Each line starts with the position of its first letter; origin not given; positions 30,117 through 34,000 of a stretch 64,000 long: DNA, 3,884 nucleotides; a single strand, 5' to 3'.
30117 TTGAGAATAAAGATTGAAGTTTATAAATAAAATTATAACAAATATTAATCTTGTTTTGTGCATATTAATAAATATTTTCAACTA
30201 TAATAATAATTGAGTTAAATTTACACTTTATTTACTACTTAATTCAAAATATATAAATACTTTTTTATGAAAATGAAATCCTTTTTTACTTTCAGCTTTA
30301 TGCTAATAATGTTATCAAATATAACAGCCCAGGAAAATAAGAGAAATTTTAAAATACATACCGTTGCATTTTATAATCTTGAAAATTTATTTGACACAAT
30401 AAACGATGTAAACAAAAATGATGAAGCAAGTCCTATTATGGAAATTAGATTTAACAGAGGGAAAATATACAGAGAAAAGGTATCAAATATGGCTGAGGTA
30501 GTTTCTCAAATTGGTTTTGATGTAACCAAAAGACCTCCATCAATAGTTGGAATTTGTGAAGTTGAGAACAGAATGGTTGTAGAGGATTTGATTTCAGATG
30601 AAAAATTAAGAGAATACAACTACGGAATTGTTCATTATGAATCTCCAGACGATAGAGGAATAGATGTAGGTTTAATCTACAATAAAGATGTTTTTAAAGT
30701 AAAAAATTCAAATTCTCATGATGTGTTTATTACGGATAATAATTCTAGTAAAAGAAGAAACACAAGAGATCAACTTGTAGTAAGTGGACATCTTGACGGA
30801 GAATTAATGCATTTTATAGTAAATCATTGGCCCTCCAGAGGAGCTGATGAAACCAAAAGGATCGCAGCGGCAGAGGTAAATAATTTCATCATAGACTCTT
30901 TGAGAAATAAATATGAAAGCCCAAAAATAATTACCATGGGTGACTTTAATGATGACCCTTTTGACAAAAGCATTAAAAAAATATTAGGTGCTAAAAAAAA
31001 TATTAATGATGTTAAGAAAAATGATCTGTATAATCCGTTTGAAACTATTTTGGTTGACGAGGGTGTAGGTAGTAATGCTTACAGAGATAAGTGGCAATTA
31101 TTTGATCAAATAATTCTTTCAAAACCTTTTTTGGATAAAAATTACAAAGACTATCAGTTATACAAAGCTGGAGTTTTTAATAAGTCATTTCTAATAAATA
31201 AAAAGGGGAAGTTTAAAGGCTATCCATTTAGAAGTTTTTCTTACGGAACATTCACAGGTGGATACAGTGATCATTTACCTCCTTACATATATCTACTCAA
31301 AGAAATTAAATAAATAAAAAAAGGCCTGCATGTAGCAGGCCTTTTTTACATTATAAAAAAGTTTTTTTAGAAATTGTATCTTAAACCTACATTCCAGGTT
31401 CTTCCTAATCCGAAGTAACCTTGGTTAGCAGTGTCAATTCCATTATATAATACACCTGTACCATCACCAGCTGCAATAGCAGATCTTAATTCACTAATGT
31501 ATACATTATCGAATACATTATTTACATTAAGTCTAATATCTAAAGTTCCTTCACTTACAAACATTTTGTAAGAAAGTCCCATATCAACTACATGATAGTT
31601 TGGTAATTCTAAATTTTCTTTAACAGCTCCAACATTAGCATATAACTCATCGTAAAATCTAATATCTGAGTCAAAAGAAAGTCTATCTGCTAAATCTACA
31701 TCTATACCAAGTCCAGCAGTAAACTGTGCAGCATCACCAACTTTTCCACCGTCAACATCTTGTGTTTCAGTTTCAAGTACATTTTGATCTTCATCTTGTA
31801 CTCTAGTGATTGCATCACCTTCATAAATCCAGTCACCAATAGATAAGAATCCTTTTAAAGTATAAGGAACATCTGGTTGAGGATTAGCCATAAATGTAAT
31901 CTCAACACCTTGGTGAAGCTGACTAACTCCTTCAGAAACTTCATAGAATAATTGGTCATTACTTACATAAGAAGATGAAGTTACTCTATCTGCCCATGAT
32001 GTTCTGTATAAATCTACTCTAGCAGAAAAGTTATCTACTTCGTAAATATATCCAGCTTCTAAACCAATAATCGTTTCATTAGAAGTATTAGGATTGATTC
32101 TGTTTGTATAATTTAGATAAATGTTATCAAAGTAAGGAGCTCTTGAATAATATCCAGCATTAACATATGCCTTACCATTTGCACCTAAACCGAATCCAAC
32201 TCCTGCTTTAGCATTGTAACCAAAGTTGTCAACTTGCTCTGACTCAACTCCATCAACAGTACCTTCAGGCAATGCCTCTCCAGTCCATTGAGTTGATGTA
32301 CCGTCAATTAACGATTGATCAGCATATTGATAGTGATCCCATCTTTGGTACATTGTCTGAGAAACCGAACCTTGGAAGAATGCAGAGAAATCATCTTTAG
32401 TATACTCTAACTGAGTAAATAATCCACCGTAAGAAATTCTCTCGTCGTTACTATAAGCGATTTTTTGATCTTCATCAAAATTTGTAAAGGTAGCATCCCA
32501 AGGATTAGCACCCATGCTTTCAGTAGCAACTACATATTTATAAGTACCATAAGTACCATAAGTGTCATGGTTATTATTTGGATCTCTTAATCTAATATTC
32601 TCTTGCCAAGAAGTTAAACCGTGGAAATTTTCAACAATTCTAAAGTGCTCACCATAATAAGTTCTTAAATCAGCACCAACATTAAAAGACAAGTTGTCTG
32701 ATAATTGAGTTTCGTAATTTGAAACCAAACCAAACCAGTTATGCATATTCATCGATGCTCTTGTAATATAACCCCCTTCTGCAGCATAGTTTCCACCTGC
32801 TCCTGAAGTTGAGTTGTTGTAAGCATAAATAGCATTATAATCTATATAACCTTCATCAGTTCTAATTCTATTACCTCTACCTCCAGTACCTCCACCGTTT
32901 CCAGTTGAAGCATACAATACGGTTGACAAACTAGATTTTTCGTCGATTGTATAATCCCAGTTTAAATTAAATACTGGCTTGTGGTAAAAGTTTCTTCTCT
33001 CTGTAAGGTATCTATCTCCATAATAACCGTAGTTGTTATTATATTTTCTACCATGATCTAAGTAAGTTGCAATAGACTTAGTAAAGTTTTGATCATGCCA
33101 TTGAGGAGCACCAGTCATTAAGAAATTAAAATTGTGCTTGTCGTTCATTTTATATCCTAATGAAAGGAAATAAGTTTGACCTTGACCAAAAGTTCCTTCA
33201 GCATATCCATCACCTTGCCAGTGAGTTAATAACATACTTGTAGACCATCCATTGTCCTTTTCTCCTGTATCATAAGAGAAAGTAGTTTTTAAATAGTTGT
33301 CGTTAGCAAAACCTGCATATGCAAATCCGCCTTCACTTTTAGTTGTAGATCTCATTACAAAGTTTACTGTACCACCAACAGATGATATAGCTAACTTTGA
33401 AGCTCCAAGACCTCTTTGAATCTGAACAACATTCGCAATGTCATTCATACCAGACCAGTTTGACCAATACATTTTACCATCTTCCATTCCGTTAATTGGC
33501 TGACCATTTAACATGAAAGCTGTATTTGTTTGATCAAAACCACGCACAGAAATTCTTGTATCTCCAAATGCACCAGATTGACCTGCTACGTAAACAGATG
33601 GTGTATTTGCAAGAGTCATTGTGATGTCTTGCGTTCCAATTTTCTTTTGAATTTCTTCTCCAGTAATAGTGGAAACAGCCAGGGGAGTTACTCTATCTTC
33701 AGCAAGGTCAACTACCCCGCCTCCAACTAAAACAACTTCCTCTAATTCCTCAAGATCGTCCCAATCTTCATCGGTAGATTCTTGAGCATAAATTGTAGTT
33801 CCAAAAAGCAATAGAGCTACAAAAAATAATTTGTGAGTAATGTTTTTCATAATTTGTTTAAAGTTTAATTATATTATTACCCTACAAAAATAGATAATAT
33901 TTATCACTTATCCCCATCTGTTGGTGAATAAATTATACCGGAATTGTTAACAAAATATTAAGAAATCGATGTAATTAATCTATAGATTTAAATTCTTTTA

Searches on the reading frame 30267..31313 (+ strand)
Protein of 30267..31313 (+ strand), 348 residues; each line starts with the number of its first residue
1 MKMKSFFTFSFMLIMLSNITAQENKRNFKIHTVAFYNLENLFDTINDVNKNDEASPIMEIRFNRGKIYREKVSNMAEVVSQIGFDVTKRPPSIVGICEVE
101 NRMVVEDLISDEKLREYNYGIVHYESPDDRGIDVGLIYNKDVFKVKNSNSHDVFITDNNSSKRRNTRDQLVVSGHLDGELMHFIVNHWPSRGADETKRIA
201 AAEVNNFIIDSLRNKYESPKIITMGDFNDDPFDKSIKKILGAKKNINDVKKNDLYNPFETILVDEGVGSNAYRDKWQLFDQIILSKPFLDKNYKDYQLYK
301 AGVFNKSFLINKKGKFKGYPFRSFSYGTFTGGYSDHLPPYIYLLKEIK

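Call 55: search_protein_families(library=pfam, proteins=[window:30267-31313:+], max_evalue=0.00001)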
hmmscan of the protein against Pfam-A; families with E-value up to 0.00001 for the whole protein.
window:30267-31313:+ (348 aa): 1 family
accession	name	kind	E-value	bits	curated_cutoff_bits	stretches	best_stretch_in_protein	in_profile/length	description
PF19580.5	Exo_endo_phos_3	-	8.5e-103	344.1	27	1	32-345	1-311/311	Endonuclease/Exonuclease/phosphatase family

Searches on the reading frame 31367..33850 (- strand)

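Call 55: search_protein_families(library=pfam, proteins=[window:31367-33850:-], max_evalue=0.00001)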
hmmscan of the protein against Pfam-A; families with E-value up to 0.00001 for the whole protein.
window:31367-33850:- (827 aa): 1 family
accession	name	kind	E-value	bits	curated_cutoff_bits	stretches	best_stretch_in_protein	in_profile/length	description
PF07715.20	Plug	-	2.3e-12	47.8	23.9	1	53-160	3-106/107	TonB-dependent Receptor Plug Domain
